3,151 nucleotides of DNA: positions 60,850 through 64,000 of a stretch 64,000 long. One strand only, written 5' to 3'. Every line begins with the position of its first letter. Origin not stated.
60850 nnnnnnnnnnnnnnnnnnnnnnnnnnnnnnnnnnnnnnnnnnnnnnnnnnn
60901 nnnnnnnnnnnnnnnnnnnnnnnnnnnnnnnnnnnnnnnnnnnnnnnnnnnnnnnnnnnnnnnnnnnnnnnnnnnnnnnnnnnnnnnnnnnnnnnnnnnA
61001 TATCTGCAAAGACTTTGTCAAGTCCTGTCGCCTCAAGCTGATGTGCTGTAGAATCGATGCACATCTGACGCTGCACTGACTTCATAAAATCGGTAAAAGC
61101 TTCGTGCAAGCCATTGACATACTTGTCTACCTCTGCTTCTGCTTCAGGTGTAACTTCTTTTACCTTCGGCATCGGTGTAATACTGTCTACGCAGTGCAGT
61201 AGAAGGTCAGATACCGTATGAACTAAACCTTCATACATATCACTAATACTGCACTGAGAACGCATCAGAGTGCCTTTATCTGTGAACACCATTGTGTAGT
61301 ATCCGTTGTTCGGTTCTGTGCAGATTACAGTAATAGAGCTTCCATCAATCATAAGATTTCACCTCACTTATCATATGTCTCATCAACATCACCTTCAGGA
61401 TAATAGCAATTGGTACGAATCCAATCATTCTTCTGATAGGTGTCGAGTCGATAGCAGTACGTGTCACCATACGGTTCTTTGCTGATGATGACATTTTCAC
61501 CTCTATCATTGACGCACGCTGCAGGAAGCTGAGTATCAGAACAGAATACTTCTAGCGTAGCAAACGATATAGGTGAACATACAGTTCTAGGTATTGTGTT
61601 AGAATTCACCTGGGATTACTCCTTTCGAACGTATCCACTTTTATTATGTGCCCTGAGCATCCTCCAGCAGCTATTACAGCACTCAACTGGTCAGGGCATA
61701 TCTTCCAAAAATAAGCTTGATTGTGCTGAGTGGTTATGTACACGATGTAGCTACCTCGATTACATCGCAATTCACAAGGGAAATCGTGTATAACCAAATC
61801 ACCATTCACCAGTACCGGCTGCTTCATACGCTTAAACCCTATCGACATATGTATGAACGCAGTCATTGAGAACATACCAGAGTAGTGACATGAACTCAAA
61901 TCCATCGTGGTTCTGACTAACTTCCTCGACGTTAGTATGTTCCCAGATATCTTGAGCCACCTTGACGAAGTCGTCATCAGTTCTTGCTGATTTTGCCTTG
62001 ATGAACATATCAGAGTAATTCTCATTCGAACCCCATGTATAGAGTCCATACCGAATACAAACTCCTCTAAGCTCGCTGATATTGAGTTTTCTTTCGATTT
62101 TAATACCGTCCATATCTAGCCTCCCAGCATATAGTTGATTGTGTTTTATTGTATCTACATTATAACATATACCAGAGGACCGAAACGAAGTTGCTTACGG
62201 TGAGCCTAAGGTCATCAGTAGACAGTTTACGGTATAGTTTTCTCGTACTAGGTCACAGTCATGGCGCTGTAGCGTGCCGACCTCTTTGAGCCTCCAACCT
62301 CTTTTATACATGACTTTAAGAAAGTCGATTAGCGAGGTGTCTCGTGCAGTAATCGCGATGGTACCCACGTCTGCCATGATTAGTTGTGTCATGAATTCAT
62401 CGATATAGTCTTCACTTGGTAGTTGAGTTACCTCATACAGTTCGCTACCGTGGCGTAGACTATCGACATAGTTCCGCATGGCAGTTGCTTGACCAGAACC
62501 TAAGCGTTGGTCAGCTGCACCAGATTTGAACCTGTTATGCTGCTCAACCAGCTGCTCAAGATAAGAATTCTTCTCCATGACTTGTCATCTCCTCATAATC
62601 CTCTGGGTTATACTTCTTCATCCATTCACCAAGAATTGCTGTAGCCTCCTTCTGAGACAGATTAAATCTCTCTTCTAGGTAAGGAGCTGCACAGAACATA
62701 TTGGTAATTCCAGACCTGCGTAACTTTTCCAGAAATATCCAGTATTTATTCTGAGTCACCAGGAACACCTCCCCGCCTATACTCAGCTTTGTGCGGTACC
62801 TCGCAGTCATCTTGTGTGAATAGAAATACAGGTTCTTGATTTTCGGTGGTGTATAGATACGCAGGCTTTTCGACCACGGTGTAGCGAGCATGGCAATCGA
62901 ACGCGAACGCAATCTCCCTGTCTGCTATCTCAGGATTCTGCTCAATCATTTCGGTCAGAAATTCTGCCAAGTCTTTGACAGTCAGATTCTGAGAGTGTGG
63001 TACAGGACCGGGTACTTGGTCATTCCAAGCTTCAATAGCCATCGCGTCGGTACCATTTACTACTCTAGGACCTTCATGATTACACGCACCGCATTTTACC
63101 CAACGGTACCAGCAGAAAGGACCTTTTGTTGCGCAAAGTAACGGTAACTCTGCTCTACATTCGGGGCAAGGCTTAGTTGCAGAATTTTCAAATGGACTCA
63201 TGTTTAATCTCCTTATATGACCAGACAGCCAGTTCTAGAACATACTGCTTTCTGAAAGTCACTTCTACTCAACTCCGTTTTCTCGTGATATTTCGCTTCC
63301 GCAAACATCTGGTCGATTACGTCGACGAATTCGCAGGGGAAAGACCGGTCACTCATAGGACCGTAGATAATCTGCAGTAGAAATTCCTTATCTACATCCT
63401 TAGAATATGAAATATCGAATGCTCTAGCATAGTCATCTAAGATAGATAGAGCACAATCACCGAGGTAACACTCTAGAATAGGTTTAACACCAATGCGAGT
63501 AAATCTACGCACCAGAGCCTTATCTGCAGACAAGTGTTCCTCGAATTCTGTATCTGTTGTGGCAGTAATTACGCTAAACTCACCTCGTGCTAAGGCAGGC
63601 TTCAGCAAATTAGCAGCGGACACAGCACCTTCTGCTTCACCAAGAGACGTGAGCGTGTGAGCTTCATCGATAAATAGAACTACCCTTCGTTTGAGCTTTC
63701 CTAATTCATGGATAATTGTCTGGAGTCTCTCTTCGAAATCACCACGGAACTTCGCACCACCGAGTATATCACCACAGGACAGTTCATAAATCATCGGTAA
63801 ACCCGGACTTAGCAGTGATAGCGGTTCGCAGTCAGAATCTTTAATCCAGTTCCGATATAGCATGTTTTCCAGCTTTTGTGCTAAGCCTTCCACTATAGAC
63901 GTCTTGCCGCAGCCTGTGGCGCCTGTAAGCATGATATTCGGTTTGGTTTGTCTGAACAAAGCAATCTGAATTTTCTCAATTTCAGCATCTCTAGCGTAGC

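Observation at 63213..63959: Phage-encoded single-domain Clp/Hsp100 D1-type AAA+ ATPase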

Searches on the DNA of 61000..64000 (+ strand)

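Call 6: search_dna_similar(query=window:61000-64000:+, collection=phages, mode=near, max_rows=20)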
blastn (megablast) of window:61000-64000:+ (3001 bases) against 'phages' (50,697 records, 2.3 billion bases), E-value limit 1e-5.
No match.

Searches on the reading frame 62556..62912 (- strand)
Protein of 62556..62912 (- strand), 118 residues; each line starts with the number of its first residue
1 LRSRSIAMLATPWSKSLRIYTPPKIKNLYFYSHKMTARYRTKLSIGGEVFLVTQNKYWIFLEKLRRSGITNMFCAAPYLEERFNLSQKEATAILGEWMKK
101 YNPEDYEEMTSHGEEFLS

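Call 18: search_protein_families(library=pfam, proteins=[window:62556-62912:-], max_evalue=0.01)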
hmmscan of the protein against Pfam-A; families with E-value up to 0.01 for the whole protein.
window:62556-62912:- (118 aa): 1 family
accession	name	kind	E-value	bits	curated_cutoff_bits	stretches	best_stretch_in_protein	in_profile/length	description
PF14460.11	Prok-E2_D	-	0.0056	16.9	25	1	15-79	31-95/171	Prokaryotic E2 family D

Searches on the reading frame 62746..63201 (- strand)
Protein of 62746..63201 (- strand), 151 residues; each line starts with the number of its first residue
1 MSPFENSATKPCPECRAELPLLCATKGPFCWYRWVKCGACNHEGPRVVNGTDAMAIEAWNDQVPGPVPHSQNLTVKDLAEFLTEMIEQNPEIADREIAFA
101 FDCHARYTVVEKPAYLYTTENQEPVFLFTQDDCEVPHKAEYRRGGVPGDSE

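Call 14: search_protein_families(library=phrogs, proteins=[window:62746-63201:-], max_evalue=0.00001)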
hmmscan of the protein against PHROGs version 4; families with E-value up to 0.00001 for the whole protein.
window:62746-63201:- (151 aa): 0 families

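Call 18: search_protein_families(library=pfam, proteins=[window:62746-63201:-], max_evalue=0.01)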
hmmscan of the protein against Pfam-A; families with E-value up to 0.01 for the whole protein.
window:62746-63201:- (151 aa): 1 family
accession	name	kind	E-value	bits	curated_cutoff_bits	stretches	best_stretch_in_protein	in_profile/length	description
PF14354.12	Lar_restr_allev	-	0.0066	17.1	28.6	1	9-61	3-56/58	Restriction alleviation protein Lar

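Call 68: search_protein_families(library=ncbifam, proteins=[window:62746-63201:-], max_evalue=0.001)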
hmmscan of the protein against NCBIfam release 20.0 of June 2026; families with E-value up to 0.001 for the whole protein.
window:62746-63201:- (151 aa): 0 families

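Call 69: search_protein_families(library=padloc, proteins=[window:62746-63201:-], max_evalue=0.001)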
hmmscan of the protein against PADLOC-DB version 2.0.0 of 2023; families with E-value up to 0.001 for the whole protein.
window:62746-63201:- (151 aa): 0 families
